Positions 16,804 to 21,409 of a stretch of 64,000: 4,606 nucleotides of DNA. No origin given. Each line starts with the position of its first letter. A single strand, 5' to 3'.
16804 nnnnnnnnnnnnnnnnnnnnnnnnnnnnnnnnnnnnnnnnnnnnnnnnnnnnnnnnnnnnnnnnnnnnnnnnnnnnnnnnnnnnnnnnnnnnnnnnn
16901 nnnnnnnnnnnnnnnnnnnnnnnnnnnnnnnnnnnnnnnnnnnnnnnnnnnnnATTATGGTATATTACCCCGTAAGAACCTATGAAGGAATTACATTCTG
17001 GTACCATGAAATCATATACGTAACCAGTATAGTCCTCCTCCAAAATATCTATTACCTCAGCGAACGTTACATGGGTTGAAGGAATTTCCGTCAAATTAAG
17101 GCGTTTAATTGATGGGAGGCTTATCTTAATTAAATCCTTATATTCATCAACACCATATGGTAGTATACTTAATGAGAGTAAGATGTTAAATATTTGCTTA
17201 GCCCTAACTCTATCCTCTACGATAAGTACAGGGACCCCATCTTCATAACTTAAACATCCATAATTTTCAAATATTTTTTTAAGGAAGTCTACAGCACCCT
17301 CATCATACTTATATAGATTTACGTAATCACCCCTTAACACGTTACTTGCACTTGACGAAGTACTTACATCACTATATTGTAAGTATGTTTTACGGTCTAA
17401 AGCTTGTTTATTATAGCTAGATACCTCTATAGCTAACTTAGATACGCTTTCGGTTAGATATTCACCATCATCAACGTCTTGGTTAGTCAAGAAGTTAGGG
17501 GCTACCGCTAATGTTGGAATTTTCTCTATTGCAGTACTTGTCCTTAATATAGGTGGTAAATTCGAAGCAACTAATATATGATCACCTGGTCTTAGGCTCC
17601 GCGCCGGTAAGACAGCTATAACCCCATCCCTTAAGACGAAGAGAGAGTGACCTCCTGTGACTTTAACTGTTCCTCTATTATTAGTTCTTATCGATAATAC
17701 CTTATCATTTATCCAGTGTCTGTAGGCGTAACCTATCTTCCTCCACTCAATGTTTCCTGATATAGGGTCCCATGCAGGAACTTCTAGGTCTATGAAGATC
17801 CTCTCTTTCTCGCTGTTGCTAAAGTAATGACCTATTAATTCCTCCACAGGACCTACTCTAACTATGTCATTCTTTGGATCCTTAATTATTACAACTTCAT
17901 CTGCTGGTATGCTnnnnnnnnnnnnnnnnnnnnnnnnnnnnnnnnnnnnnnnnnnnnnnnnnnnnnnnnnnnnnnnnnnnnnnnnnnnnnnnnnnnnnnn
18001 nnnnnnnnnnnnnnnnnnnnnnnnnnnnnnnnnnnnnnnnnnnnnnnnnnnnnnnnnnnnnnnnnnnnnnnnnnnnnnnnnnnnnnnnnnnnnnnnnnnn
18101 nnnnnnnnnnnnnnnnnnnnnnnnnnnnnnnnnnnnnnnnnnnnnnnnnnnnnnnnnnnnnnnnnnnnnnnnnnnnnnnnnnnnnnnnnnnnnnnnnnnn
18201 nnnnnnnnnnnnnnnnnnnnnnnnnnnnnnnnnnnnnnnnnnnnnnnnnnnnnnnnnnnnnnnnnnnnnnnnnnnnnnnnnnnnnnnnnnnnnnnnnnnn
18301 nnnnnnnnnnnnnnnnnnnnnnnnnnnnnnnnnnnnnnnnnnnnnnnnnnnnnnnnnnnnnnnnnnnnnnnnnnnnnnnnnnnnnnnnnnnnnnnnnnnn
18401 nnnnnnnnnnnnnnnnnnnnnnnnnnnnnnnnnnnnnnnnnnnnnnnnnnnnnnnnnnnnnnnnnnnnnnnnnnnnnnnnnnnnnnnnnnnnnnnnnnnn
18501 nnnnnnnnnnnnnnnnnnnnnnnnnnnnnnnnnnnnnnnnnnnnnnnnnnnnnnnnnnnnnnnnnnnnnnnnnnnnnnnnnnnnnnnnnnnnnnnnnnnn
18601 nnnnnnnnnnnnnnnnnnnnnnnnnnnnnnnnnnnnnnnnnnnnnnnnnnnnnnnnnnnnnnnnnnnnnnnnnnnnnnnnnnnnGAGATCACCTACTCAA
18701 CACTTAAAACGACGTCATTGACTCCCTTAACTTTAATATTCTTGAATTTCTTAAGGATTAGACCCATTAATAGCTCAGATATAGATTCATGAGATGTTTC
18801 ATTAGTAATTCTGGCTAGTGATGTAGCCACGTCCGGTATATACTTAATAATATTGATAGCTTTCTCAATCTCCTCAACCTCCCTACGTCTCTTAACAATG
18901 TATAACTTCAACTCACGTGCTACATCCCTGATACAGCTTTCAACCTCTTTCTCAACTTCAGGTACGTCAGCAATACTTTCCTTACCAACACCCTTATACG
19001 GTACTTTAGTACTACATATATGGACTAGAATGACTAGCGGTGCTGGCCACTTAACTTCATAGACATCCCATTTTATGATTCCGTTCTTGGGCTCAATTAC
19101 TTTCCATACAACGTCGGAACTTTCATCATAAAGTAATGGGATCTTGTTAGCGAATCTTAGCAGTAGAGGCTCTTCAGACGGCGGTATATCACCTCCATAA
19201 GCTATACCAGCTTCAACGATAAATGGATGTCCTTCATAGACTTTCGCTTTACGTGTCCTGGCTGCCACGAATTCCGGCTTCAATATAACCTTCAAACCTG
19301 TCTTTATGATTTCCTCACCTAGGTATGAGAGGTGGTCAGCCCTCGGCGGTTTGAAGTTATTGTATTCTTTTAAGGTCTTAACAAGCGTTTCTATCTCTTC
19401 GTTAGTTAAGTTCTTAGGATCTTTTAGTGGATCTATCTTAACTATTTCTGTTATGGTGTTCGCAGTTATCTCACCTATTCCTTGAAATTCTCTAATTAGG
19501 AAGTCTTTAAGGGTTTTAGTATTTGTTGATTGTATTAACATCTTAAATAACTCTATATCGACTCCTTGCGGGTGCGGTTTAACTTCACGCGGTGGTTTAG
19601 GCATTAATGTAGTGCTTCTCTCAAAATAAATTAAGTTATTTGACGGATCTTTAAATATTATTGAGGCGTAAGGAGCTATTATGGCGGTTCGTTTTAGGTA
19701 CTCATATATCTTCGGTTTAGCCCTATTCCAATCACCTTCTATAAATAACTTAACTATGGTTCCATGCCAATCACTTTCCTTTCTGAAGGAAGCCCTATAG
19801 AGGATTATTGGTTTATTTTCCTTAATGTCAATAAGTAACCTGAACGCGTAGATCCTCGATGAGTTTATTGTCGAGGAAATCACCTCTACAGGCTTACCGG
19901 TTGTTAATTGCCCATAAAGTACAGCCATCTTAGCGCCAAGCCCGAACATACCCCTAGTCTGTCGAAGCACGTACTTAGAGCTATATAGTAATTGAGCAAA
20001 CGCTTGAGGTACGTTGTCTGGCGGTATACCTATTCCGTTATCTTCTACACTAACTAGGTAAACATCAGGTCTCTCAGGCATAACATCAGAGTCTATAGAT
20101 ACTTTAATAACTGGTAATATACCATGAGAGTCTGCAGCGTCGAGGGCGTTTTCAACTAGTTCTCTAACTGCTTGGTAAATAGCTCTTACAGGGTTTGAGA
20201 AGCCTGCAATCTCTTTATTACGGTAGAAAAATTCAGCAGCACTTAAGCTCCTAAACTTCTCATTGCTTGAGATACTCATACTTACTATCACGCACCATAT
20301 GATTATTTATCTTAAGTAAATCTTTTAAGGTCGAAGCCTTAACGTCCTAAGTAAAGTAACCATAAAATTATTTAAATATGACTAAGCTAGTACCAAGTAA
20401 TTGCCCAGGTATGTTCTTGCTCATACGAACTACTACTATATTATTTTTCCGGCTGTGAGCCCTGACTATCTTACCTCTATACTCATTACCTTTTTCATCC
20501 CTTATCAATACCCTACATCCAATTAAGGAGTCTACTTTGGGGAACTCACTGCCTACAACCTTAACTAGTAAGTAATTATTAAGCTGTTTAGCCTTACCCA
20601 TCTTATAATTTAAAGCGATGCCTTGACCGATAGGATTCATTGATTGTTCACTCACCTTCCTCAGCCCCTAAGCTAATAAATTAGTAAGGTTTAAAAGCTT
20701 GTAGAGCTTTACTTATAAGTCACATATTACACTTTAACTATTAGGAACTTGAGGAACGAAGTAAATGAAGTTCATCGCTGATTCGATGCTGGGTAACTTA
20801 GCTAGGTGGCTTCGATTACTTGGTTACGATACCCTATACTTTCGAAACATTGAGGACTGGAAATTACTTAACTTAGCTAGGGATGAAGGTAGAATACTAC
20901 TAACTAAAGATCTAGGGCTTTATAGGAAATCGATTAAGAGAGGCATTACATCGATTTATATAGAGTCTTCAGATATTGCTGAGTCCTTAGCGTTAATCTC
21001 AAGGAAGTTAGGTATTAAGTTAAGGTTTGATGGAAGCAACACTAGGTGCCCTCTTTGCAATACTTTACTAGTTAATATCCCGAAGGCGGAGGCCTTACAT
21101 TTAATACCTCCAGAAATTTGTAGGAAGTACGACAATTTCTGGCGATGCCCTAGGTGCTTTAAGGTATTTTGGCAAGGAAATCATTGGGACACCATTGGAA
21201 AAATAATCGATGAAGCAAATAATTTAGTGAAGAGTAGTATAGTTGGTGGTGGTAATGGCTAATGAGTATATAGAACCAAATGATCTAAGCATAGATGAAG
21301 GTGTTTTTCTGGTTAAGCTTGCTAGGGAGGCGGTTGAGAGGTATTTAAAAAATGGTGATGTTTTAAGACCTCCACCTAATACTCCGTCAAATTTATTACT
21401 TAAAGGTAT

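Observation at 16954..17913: Intein splitting the Toprim DxD metal site of the Spo11-like Topo VI A subunit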

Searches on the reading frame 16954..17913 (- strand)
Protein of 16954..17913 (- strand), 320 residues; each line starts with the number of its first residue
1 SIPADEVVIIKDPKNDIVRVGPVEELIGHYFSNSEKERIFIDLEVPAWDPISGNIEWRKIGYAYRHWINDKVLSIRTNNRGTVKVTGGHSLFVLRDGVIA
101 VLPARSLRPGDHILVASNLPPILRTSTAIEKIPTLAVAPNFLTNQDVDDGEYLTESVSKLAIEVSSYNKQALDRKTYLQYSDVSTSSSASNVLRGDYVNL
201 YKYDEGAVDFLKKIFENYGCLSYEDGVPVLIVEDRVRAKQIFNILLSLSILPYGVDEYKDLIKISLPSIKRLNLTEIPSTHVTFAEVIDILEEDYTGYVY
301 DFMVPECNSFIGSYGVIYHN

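Call 3: search_protein_families(library=pfam, proteins=[window:16954-17913:-], max_evalue=1)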
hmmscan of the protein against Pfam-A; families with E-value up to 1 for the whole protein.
window:16954-17913:- (320 aa): 1 family
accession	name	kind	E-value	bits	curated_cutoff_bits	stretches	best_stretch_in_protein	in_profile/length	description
PF14890.11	Intein_splicing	-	3.1e-18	66.5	35.8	1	33-320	18-155/155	Intein splicing domain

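Call 4: search_protein_families(library=ncbifam, proteins=[window:16954-17913:-], max_evalue=1)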
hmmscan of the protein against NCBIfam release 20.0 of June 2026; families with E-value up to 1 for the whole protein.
window:16954-17913:- (320 aa): 9 families
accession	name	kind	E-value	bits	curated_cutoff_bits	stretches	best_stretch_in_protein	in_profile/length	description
NF011491.0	PRK14898.1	equivalog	1.1e-11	43.5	783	2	1-121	76-201/860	DNA-directed RNA polymerase subunit A''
NF045703.1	rSAM_Tes_intein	exception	1.6e-08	32.9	1700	2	52-122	211-281/1040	tetraether lipid synthase Tes, intein-containing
TIGR01445.1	intein_Nterm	domain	0.00019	22.3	24.5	1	3-93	3-83/83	intein N-terminal splicing region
TIGR01443.1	intein_Cterm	domain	0.00061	20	15.6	1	298-320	1-23/24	intein C-terminal splicing region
NF003159.0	PRK04132.1-4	equivalog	0.00091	17.3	999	1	59-124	111-176/852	replication factor C small subunit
NF003158.0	PRK04132.1-3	equivalog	0.0019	15.4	1750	1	60-130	114-184/1437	replication factor C small subunit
NF011418.0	PRK14845.1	equivalog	0.0046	14.7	756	1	281-320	437-474/1049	translation initiation factor IF-2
NF003574.0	PRK05248.1-1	equivalog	0.005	17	197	1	18-79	15-78/120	protein YacL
NF011302.0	PRK14714.1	equivalog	0.0075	13.8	1791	1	41-135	979-1073/1350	DNA-directed DNA polymerase II large subunit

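Call 8: find_homologous_proteins(query=window:16954-17913:-, max_evalue=0.001)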
Query window:16954-17913:- (320 aa): 1 proteins with E <= 0.001 among 2084 candidates.
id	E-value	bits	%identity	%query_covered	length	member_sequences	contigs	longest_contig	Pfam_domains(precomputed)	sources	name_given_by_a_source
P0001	7.6e-42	162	60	39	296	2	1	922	PF21180.4,PF20768.3,PF14890.12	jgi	jgi:hypothetical protein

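Call 34: predict_structure(alignment_id=A1)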
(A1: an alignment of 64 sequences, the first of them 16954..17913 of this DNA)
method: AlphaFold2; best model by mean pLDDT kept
length: 320 residues; sequences in the alignment: 64
mean_pLDDT: 79.6   pTM: 0.79
mean pLDDT of the five models: 79.6, 78.9, 78.8, 78.0, 77.7
residues with pLDDT >= 90: 193; 70-90: 35; 50-70: 18; < 50: 74
segments of 3 or more residues with pLDDT < 50: 126-161, 167-204
pLDDT, mean of each block of 10 residues (from residue 1): 98 93 97 97 97 96 98 98 98 96 98 97 57 39 42 36 51 40 33 37 56 80 90 94 93 93 89 65 97 98 97 97
secondary structure, 60 per line:
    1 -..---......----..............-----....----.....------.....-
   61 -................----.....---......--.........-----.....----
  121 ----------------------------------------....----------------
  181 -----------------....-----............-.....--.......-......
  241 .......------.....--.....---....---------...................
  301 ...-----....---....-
elements in order: E7-12 E17-22 H23-30 E36-39 E44-48 E55-59 E62-77 E82-86 E90-95 E98-103 E112-116 E161-164 E198-201 H207-218 E220-224 E227-233 H235-247 E254-258 E261-265 H269-272 E282-303 E309-312 E316-319

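Call 37: fold_search(model_id=the predicted structure, library=pdb)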
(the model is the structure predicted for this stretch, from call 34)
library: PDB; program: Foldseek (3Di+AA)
matches with E <= 10: 738; with E <= 0.001: 24
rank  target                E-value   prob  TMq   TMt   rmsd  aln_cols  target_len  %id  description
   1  2cw7                  1.2e-11  1.00  0.59  0.36  18.1       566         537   13  Crystal structure of intein homing endonuclease II (released 2006-04-18)
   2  7qsu                  5.7e-11  1.00  0.55  0.49  12.3       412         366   14  Crystal structure of homing endonuclease-associated TliVMA intein (C1A, d333-339) (released 2022-03-30)
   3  7qst                  2.2e-10  1.00  0.55  0.49  13.5       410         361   15  Crystal structure of homing endonuclease-associated PhoVMA intein (C1A) (released 2022-03-30)
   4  5o9i_A                1.3e-09  1.00  0.45  0.83   6.6       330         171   14  Crystal structure of transcription factor IIB Mvu mini-intein (released 2017-11-01)
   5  4e2t_B                1.3e-09  1.00  0.44  0.81   5.0       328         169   14  Crystal Structures of RadA intein from Pyrococcus horikoshii (released 2012-05-16)
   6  4e2t_A                1.6e-09  1.00  0.44  0.80   6.5       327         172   13  Crystal Structures of RadA intein from Pyrococcus horikoshii (released 2012-05-16)
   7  1dq3                  2.7e-09  1.00  0.53  0.39  14.0       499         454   12  CRYSTAL STRUCTURE OF AN ARCHAEAL INTEIN-ENCODED HOMING ENDONUCLEASE PI-PFUI (released 2000-07-05)
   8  5o9i_B                5.1e-09  1.00  0.47  0.83   3.8       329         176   15  Crystal structure of transcription factor IIB Mvu mini-intein (released 2017-11-01)
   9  7qss                  7.4e-09  1.00  0.55  0.41  14.8       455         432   13  Crystal structure of homing endonuclease-associated TliVMA intein (C1A) (released 2022-03-30)
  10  2lqm_MODEL_1_A        8.3e-09  1.00  0.44  0.78   5.1       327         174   14  Solution Structures of RadA intein from Pyrococcus horikoshii (released 2012-05-16)
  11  4e2u                  3.7e-08  1.00  0.43  0.78   3.8       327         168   14  Crystal Structures of RadAmin intein from Pyrococcus horikoshii (released 2012-05-16)
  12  5o9j_B                4.4e-08  1.00  0.40  0.65   8.3       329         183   13  Crystal structure of transcription factor IIB Mja mini-intein (released 2017-11-01)
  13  5o9j_A                2.2e-07  1.00  0.40  0.64   8.3       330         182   13  Crystal structure of transcription factor IIB Mja mini-intein (released 2017-11-01)
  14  6rpq                  3.5e-07  1.00  0.43  0.54   4.9       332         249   15  Crystal structure of PhoCDC21-1 intein (released 2019-08-14)
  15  6rpp                  2.2e-06  1.00  0.43  0.80   3.7       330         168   12  Crystal structure of PabCDC21-1 intein (released 2019-08-14)
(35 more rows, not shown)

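Call 61: search_protein_representatives(protein=window:16954-17913:-)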
Query: 320 residues. Proteins with E-value up to 0.001 (for the whole library): 263; up to 1e-10: 31; up to 1e-30: 9. The best 150 are listed.
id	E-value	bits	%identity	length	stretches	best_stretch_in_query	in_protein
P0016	2.2e-63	230.8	56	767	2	1-124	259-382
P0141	1.4e-58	215.0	57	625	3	1-123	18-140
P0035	4.4e-50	187.1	46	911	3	1-157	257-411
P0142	6.5e-44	166.8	55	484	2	1-124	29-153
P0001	2.4e-42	161.7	60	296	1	1-126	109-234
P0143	5.8e-36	140.7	50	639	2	1-125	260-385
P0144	9.5e-34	133.4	48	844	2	1-120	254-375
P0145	1.4e-32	129.6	42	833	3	1-133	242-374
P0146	9.1e-31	123.7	52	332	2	43-122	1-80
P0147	1.2e-21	93.7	43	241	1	45-152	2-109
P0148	9.1e-18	81.0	36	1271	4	2-161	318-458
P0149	1.7e-17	80.1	33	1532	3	15-121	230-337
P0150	1.8e-17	80.0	31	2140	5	2-129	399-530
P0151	2.8e-16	76.1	36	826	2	6-141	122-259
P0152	2.2e-14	69.8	41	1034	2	1-124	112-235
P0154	2.0e-13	66.7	33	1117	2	2-117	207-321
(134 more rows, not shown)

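Call 62: search_protein_families(library=pfam, proteins=[P0148, P0149, P0150, P0151, P0152, P0154, P0143, P0144], max_evalue=0.00001)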
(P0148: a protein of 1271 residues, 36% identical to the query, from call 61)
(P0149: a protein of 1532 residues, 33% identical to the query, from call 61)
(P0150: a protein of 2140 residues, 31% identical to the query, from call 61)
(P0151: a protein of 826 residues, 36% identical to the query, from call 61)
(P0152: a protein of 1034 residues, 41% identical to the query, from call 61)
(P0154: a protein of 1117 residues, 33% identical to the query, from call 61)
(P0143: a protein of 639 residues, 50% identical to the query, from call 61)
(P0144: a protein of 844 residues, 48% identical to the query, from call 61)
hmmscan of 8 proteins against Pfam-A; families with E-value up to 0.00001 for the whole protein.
P0148 (1271 aa): 3 families
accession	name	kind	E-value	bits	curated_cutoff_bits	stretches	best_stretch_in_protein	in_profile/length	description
PF14890.11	Intein_splicing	-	2.7e-38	131.7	35.8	2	337-754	10-155/155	Intein splicing domain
PF00437.27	T2SSE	-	7.4e-26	91.1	24.9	1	754-843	150-235/370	Type II/IV secretion system protein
PF14528.11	LAGLIDADG_3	-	6.9e-11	42.7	22.5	1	602-677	3-81/82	LAGLIDADG-like domain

P0149 (1532 aa): 3 families
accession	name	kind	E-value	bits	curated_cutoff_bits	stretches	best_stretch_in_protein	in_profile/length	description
PF14890.11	Intein_splicing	-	4.9e-44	150.3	35.8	2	888-1365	3-155/155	Intein splicing domain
PF00437.27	T2SSE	-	3e-23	82.5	24.9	1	745-877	103-222/370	Type II/IV secretion system protein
PF14528.11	LAGLIDADG_3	-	1.9e-22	79.8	22.5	2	1180-1252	3-82/82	LAGLIDADG-like domain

P0150 (2140 aa): 3 families
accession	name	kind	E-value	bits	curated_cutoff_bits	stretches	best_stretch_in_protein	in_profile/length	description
PF14890.11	Intein_splicing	-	2.3e-54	183.9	35.8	3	452-927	29-155/155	Intein splicing domain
PF14528.11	LAGLIDADG_3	-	5e-35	120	22.5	2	1218-1298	1-82/82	LAGLIDADG-like domain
PF00437.27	T2SSE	-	1.1e-24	87.2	24.9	1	1429-1485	181-233/370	Type II/IV secretion system protein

P0151 (826 aa): 4 families
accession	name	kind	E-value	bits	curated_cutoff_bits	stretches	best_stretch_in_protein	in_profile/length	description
PF00493.29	MCM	-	1.2e-48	165.7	23.3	1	2-115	81-194/224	MCM P-loop domain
PF17855.7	MCM_lid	-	2.1e-28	99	27.4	1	728-808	2-84/87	MCM AAA-lid domain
PF14890.11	Intein_splicing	-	7.2e-20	71.8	35.8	1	129-678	5-155/155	Intein splicing domain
PF01078.27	Mg_chelatase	-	2.8e-06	27.3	20.3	1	28-94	92-158/207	Magnesium chelatase, subunit ChlI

P0152 (1034 aa): 5 families
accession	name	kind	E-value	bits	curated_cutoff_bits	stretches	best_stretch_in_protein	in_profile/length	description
PF09239.17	Topo-VIb_trans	-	9.9e-62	207.9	24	1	797-959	1-158/159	Topoisomerase VI B subunit, transducer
PF14890.11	Intein_splicing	-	3.1e-22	79.5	35.8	1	145-594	11-155/155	Intein splicing domain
PF02518.31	HATPase_c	-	2.9e-08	34.6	26.4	1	39-100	4-61/111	Histidine kinase-, DNA gyrase B-, and HSP90-like ATPase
PF14528.11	LAGLIDADG_3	-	4.7e-07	30.4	22.5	0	441-487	5-53/82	LAGLIDADG-like domain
PF13589.12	HATPase_c_3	-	5.6e-06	26.9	25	0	43-106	5-62/137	Histidine kinase-, DNA gyrase B-, and HSP90-like ATPase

P0154 (1117 aa): 2 families
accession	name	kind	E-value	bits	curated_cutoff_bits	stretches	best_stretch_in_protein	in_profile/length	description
PF14890.11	Intein_splicing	-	4.8e-14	52.9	35.8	1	224-733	10-155/155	Intein splicing domain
PF01935.23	DUF87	-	1.9e-09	38.4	23.2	1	733-797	31-83/220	Helicase HerA, central domain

P0143 (639 aa): 5 families
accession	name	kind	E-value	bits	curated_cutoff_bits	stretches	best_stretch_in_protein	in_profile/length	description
PF21180.3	TOP6A-Spo11_Toprim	-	8.7e-23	81.6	24.1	1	202-262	1-61/170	Topoisomerase 6 subunit A/Spo11, Toprim domain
PF04406.19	TP6A_N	-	4.1e-19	68.6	26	1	76-153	1-62/62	Type IIB DNA topoisomerase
PF14528.11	LAGLIDADG_3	-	4e-12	46.6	22.5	1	550-601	1-55/82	LAGLIDADG-like domain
PF20768.2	Topo_VI_alpha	-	1.6e-08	34.6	23.6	1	157-198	2-49/50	All-beta domain in DNA topoisomerase VI alpha subunit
PF14890.11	Intein_splicing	-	3.3e-08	33.9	35.8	1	317-436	35-96/155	Intein splicing domain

P0144 (844 aa): 5 families
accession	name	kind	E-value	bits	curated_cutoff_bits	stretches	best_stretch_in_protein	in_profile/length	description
PF21180.3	TOP6A-Spo11_Toprim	-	6.3e-64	215.5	24.1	2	725-837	58-170/170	Topoisomerase 6 subunit A/Spo11, Toprim domain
PF14890.11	Intein_splicing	-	2e-19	70.4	35.8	1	297-725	20-155/155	Intein splicing domain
PF04406.19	TP6A_N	-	1.1e-15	57.6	26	1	71-147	1-62/62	Type IIB DNA topoisomerase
PF14528.11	LAGLIDADG_3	-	3.7e-14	53.2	22.5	1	542-592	2-55/82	LAGLIDADG-like domain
PF20768.2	Topo_VI_alpha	-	7.5e-08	32.5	23.6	1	153-191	5-48/50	All-beta domain in DNA topoisomerase VI alpha subunit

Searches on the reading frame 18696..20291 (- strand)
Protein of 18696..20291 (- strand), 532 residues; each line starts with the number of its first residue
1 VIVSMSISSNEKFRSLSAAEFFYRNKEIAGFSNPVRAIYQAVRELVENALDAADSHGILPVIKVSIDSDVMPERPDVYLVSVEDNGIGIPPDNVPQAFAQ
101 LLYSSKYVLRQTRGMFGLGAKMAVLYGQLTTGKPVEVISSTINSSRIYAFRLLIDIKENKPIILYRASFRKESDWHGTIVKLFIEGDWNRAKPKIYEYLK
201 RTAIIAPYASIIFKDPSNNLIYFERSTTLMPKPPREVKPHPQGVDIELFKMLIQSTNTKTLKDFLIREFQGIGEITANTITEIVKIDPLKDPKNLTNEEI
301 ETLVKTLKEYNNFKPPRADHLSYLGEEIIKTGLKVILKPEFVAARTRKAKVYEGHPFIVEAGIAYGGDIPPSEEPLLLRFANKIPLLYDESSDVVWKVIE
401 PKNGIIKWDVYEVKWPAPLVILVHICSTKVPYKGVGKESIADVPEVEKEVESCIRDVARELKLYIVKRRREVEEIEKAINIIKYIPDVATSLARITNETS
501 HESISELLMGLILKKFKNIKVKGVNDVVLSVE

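Call 29: search_protein_families(library=pfam, proteins=[window:18696-20291:-], max_evalue=0.001)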
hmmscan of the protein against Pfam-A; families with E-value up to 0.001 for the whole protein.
window:18696-20291:- (532 aa): 4 families
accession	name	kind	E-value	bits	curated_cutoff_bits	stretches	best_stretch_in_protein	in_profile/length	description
PF09239.17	Topo-VIb_trans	-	6.6e-60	201.9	24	1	316-476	1-158/159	Topoisomerase VI B subunit, transducer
PF02518.31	HATPase_c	-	1.4e-11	45.2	26.4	1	36-123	4-80/111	Histidine kinase-, DNA gyrase B-, and HSP90-like ATPase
PF13589.12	HATPase_c_3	-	1.2e-09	38.8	25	1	40-152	5-105/137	Histidine kinase-, DNA gyrase B-, and HSP90-like ATPase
PF05833.16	NFACT_N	-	1.9e-06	27.4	31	1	233-310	162-239/456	NFACT N-terminal and middle domains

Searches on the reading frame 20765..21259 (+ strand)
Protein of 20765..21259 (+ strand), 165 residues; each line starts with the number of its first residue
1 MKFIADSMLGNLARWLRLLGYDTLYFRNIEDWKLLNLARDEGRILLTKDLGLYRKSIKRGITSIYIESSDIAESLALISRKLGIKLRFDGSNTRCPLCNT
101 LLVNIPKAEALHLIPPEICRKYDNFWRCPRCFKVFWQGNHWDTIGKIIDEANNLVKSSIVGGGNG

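Call 29: search_protein_families(library=pfam, proteins=[window:20765-21259:+], max_evalue=0.001)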
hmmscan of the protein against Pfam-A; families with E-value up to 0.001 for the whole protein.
window:20765-21259:+ (165 aa): 2 families
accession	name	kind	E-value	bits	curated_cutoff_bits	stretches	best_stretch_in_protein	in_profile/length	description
PF01927.22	Mut7-C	-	7.9e-46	156.2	23.3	1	1-147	1-145/146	Mut7-C RNAse domain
PF18480.7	DUF5615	-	2.7e-05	24.4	23.8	1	1-59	1-65/110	Domain of unknown function (DUF5615)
